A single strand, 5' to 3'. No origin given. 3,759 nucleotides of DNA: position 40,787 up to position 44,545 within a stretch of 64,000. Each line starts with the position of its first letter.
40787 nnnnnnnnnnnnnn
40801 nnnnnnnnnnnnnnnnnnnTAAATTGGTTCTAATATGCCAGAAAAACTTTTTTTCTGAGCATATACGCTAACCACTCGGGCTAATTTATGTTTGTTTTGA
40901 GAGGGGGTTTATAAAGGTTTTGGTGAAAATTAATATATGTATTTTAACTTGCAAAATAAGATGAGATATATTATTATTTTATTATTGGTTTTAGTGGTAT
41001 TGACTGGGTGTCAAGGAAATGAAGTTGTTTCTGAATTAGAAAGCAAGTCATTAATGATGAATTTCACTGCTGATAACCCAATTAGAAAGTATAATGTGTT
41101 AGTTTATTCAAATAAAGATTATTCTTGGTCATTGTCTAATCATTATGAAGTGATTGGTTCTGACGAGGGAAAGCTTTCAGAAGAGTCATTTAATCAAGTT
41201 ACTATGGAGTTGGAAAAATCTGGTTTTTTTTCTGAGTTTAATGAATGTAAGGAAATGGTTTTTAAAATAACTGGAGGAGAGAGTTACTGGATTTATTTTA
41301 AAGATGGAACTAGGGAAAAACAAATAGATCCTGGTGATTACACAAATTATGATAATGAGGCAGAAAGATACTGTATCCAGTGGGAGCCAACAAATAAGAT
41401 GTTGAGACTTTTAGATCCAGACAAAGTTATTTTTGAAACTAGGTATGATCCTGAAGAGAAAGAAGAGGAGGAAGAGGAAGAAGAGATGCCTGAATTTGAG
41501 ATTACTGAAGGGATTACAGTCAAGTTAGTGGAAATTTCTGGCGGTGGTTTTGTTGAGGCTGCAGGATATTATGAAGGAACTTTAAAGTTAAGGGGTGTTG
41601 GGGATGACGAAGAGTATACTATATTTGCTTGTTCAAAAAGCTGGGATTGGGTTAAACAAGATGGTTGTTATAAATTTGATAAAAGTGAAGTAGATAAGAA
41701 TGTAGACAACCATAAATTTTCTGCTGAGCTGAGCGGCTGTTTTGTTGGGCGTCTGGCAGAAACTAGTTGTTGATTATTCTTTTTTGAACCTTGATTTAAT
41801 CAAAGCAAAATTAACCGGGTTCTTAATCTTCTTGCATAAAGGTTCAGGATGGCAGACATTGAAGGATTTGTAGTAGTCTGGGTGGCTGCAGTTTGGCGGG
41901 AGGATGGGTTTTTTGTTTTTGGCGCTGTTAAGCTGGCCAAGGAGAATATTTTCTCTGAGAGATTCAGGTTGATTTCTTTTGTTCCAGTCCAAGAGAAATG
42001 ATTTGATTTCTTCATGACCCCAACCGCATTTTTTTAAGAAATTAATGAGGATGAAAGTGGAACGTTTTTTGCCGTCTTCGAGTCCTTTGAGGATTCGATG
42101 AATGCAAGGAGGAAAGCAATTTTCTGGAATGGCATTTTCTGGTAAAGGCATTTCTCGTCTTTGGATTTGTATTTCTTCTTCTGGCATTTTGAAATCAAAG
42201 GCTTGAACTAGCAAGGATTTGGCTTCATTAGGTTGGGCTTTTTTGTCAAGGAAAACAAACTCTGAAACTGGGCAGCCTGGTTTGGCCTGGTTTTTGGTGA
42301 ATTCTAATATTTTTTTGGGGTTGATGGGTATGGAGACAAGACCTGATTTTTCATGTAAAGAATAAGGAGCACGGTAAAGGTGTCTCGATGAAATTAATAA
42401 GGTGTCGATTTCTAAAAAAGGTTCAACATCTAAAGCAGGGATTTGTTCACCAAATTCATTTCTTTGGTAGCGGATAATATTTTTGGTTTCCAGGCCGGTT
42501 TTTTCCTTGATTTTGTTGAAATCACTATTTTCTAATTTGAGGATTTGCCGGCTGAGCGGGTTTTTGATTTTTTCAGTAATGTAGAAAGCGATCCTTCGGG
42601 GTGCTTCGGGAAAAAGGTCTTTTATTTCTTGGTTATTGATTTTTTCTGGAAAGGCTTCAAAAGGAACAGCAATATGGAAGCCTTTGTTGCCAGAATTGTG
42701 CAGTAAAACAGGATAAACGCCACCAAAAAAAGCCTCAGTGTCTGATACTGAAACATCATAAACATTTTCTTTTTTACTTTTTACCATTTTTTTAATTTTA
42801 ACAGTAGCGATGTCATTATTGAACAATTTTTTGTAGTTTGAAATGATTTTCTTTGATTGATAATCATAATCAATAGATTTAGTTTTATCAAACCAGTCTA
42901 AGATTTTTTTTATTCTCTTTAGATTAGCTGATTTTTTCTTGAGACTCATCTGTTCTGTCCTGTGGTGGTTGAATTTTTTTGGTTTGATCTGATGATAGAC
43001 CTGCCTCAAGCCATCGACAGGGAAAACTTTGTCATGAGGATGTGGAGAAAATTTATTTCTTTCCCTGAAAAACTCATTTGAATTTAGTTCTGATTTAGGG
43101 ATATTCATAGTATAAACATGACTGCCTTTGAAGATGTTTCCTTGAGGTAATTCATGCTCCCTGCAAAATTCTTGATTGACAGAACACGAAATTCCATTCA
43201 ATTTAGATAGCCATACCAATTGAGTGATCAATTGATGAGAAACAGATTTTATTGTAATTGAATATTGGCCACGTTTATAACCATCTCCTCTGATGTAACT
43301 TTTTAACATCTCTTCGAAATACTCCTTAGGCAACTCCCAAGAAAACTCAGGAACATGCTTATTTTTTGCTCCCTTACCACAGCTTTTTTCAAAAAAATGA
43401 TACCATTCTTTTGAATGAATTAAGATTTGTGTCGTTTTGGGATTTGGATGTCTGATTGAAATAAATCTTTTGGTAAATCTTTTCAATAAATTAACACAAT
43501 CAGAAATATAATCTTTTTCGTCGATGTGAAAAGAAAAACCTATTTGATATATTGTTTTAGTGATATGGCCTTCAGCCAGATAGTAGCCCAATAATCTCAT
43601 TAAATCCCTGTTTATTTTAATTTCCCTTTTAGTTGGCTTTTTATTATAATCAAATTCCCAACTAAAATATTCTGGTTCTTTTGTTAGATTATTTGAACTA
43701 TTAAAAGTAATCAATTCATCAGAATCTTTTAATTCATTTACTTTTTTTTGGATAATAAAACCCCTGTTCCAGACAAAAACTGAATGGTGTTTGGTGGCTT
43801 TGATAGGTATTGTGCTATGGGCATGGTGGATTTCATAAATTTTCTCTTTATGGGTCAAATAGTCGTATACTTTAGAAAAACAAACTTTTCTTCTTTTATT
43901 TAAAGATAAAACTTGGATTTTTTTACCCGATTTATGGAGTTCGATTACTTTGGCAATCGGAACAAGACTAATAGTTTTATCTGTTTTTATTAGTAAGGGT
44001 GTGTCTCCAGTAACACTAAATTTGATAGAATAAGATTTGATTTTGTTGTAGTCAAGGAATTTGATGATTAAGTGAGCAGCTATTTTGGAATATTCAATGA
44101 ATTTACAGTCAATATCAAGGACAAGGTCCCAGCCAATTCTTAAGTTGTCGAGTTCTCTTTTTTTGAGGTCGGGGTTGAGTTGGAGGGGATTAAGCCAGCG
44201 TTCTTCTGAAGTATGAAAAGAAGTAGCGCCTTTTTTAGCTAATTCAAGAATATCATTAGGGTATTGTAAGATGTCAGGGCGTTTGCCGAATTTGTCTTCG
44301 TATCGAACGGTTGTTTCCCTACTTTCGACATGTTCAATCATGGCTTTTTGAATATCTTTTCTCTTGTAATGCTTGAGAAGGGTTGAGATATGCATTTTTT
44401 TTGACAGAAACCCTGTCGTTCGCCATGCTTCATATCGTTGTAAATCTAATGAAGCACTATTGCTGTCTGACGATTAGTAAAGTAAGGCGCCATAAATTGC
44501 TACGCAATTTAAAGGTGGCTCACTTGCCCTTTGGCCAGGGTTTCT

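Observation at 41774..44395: Fused PriS-PriL primase split by a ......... intein exactly inside the catalytic SGxxGxH motif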

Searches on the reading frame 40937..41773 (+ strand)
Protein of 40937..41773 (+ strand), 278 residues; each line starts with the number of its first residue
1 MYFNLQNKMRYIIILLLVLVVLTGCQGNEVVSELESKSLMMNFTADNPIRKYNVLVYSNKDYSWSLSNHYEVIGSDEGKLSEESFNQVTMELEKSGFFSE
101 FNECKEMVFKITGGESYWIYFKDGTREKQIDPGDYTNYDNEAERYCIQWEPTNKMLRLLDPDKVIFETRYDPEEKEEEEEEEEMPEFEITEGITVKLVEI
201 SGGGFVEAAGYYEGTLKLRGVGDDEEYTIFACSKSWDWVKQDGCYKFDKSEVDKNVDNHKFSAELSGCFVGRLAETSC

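Call 33: search_protein_families(library=pfam, proteins=[window:40937-41773:+], max_evalue=0.001)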
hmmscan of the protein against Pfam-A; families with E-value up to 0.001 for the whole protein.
window:40937-41773:+ (278 aa): 1 family
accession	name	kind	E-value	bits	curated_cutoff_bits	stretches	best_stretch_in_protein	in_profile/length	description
PF20033.5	DUF6438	-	2.6e-05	24.9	30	1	52-131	17-94/116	Domain of unknown function (DUF6438)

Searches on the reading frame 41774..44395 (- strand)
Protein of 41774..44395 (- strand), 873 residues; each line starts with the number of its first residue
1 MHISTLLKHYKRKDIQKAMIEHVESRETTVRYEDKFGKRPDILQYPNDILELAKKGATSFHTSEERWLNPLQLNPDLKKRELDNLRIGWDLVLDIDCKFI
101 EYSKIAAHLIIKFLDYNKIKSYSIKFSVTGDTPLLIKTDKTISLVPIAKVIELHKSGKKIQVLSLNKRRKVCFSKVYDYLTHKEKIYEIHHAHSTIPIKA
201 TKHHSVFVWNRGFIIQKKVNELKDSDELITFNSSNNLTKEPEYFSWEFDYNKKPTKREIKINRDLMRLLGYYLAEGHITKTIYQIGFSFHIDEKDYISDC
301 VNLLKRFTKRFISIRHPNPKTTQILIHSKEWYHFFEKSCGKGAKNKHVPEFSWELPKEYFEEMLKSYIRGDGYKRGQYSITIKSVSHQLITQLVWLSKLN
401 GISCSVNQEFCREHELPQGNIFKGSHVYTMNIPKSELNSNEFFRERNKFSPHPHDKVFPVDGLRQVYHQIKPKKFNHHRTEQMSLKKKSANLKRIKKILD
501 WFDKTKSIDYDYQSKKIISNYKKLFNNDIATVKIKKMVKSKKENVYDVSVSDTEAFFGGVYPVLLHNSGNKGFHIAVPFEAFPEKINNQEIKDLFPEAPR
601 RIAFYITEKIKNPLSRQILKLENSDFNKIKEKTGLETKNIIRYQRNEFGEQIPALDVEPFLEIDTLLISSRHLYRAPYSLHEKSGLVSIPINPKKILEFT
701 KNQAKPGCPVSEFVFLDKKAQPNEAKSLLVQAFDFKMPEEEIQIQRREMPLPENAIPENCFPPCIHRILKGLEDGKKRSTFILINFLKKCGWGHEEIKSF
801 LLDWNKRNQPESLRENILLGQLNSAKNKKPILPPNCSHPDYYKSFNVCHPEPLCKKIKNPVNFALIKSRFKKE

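Call 3: search_protein_families(library=pfam, proteins=[window:41774-44395:-], max_evalue=0.1)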
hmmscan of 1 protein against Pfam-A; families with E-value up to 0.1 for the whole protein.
window:41774-44395:- (873 aa): 5 families
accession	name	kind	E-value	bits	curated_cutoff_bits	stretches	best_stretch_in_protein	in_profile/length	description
PF14890.11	Intein_splicing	-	1.2e-11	45.1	35.8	1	145-567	10-155/155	Intein splicing domain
PF04104.19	DNA_primase_lrg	-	1.3e-06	28.4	22.4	1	754-809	101-158/266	Eukaryotic and archaeal DNA primase, large subunit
PF14528.11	LAGLIDADG_3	-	2.6e-06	28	22.5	1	265-339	4-81/82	LAGLIDADG-like domain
PF01896.25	DNA_primase_S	-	0.00048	21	26.8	1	563-692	44-162/163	DNA primase small subunit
PF05204.19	Hom_end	-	0.037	14.6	21.1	1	365-433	19-85/110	Homing endonuclease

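Call 4: search_protein_families(library=ncbifam, proteins=[window:41774-44395:-], max_evalue=0.1)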
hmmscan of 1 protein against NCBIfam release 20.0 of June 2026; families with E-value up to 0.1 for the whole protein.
window:41774-44395:- (873 aa): 7 families
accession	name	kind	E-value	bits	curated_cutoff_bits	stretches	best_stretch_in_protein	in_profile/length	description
NF011303.0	PRK14715.1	equivalog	9.8e-16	56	1585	1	249-394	1105-1249/1627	DNA-directed DNA polymerase II large subunit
NF011491.0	PRK14898.1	equivalog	1.2e-11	43.4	783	1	152-576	116-551/860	DNA-directed RNA polymerase subunit A''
TIGR01445.1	intein_Nterm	domain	0.00043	21.2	24.5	1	128-208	2-83/83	intein N-terminal splicing region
NF011287.0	PRK14698.1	equivalog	0.00086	17.4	1238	1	260-568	388-670/1017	V-type ATP synthase subunit A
NF011302.0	PRK14714.1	equivalog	0.0038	14.8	1791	1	154-237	975-1059/1350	DNA-directed DNA polymerase II large subunit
NF002589.0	PRK02249.1-3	equivalog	0.0051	16.4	339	1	750-799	228-280/348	DNA primase regulatory subunit PriL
NF002590.0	PRK02249.1-4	equivalog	0.0067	15.6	459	1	755-863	226-331/358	DNA primase regulatory subunit PriL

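Call 22: list_cluster_members(proteins=[window:41777-44395:-, P0122, P0003])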
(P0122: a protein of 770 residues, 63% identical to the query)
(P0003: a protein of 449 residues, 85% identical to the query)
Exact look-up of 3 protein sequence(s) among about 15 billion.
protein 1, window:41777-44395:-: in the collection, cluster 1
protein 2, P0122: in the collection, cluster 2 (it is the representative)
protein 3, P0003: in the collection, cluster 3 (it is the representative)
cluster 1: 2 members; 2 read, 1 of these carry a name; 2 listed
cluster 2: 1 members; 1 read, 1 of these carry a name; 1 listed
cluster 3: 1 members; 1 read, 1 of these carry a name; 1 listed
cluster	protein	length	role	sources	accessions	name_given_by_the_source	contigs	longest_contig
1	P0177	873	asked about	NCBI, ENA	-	-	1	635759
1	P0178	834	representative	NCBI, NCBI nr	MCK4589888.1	MAG: hypothetical protein KAT77_05560, partial [Nanoarchaeota archaeon] | hypothetical protein [Nanoarchaeota archaeon]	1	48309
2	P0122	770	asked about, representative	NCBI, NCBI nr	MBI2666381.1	hypothetical protein HYX13_02100 [Candidatus Woesearchaeota archaeon] | hypothetical protein [Candidatus Woesearchaeota archaeon]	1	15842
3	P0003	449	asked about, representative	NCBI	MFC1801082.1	DNA primase small subunit domain-containing protein [Nanoarchaeota archaeon]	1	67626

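Call 64: search_protein_representatives(protein=window:41777-44395:-)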
Query: 873 residues. Proteins with E-value up to 0.001 (for the whole library): 2901; up to 1e-10: 874; up to 1e-30: 340. The best 150 are listed.
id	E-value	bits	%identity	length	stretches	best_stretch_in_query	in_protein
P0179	0.0e+00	1158.1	59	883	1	4-868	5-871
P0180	3.9e-246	836.1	49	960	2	9-626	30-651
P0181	7.1e-222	755.8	47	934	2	305-871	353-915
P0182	2.1e-186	638.4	49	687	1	205-869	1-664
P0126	5.6e-173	594.0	50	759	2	248-627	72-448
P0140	1.1e-149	517.0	51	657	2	325-644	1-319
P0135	2.1e-144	499.5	54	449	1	9-433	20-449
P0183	2.0e-133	463.2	53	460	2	565-869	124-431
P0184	2.0e-131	456.6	45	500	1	8-495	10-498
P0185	1.4e-125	437.2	50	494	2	568-872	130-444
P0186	2.1e-124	433.3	54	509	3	639-870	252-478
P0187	3.6e-122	425.9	41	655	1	88-607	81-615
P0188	4.3e-121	422.4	51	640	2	568-872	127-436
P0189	5.0e-121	422.2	54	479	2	559-870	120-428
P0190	1.4e-117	410.7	52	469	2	560-871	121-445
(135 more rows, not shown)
